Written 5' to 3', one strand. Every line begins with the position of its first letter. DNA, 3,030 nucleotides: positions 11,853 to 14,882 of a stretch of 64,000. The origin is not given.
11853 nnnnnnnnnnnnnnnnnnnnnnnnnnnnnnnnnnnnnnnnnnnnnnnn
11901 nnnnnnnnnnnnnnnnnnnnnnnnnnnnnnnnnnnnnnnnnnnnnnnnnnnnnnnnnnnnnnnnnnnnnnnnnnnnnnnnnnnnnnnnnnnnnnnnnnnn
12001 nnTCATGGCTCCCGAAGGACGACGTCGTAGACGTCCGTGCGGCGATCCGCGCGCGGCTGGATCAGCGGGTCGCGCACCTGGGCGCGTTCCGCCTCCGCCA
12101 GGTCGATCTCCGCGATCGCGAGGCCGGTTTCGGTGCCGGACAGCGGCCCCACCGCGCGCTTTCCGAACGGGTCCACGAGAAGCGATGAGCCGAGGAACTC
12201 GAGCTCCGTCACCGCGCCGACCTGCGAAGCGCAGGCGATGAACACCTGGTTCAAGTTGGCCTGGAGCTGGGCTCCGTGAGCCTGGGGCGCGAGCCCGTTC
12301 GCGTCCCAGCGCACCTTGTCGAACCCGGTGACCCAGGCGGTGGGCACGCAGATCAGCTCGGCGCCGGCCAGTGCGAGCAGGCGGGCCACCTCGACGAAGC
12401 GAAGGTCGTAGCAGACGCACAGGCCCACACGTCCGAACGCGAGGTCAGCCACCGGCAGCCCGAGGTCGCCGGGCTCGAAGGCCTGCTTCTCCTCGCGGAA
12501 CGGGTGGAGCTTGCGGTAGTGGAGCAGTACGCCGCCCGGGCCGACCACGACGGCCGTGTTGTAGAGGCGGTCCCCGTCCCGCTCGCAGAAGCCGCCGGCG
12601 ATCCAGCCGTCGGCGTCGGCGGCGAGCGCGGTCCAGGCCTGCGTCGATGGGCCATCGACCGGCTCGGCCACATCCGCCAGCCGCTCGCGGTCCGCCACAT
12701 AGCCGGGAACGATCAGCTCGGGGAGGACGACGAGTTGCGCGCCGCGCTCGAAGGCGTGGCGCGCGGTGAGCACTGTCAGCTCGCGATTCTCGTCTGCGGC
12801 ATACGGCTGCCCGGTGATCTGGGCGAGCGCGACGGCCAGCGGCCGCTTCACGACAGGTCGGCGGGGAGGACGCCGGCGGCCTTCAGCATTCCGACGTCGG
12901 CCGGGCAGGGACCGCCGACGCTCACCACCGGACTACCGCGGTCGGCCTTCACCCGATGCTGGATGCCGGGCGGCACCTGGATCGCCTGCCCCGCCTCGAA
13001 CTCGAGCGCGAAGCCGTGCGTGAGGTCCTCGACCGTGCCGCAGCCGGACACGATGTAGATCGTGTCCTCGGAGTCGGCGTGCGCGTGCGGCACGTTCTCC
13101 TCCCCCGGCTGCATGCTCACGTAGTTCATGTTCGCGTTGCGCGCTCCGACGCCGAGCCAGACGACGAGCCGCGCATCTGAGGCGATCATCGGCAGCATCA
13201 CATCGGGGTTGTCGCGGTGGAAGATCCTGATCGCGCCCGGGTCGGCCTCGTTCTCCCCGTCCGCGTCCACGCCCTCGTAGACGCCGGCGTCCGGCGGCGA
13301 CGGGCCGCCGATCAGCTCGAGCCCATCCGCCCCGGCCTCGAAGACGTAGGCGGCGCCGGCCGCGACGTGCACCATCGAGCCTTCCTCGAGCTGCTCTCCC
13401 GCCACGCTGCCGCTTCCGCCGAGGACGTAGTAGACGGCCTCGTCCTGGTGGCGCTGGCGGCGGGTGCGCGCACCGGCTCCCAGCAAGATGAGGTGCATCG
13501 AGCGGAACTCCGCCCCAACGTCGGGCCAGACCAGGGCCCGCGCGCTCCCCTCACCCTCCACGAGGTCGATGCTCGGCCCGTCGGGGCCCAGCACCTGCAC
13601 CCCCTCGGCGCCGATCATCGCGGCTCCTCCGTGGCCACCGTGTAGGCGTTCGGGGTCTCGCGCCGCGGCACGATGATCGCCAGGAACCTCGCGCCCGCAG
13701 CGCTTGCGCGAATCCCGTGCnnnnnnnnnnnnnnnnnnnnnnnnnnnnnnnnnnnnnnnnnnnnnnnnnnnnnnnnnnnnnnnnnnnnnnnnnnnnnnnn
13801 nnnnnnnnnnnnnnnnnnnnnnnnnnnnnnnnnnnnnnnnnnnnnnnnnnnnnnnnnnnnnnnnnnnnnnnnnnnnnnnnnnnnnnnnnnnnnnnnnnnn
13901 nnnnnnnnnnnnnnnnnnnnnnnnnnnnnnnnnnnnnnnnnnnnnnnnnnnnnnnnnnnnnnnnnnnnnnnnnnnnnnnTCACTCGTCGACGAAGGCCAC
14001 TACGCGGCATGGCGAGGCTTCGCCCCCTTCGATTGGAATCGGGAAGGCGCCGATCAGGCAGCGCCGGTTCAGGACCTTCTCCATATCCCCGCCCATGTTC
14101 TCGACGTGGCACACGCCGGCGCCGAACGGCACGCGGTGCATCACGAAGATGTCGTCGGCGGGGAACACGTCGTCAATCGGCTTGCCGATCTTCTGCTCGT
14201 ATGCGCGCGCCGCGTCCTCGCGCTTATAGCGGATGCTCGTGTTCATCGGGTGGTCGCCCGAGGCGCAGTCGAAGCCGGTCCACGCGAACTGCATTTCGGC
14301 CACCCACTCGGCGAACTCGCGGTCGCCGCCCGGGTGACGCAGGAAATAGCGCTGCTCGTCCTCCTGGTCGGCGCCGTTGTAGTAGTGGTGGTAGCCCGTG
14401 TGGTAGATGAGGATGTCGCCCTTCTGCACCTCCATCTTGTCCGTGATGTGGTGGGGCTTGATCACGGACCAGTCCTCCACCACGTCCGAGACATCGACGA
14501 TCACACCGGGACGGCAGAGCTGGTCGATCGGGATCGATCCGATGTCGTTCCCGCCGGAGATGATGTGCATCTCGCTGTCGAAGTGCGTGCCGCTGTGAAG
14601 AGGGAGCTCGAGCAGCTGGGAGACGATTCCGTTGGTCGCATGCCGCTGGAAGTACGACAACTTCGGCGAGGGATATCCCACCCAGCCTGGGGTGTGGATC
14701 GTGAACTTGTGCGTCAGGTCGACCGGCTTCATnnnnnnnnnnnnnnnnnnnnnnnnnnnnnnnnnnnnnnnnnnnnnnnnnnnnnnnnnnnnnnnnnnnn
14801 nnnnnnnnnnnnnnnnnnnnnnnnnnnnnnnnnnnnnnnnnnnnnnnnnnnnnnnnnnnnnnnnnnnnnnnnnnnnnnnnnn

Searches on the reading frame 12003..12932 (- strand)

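Call 54: search_protein_families(library=pfam, proteins=[window:12003-12932:-], max_evalue=0.0001)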
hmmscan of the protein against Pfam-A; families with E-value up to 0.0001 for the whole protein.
window:12003-12932:- (309 aa): 1 family
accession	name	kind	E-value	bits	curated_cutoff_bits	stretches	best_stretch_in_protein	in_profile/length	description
PF00795.27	CN_hydrolase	-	3.5e-49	167.9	23.2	1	34-283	2-253/256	Carbon-nitrogen hydrolase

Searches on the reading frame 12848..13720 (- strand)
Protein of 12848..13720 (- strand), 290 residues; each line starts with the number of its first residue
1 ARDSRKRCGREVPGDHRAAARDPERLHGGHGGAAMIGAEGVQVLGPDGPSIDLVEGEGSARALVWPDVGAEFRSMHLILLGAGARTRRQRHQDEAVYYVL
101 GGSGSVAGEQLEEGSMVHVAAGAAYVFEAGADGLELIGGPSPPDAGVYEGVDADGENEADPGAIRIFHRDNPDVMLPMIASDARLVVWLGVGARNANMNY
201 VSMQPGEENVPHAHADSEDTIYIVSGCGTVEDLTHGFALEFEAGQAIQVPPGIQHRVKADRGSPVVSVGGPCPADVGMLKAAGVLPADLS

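Call 54: search_protein_families(library=pfam, proteins=[window:12848-13720:-], max_evalue=0.0001)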
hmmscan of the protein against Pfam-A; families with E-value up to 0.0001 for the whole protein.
window:12848-13720:- (290 aa): 4 families
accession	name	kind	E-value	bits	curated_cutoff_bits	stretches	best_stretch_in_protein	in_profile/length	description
PF07883.17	Cupin_2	-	8.1e-16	57.9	27.2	1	200-265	2-64/70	Cupin domain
PF12973.13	Cupin_7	-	1.9e-06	28.1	27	0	78-126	38-77/105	ChrR Cupin-like domain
PF00190.28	Cupin_1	-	1.3e-05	25.3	22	0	197-268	34-110/151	Cupin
PF05899.18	Cupin_3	-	1.6e-05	24.9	23.5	0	215-256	23-63/74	EutQ-like cupin domain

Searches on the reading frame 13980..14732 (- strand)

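Call 54: search_protein_families(library=pfam, proteins=[window:13980-14732:-], max_evalue=0.0001)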
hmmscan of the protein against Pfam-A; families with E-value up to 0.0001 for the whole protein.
window:13980-14732:- (250 aa): 1 family
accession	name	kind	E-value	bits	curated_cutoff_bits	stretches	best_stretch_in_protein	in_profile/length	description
PF04199.19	Cyclase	-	5.4e-30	104.9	23.1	1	4-161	1-142/142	Putative cyclase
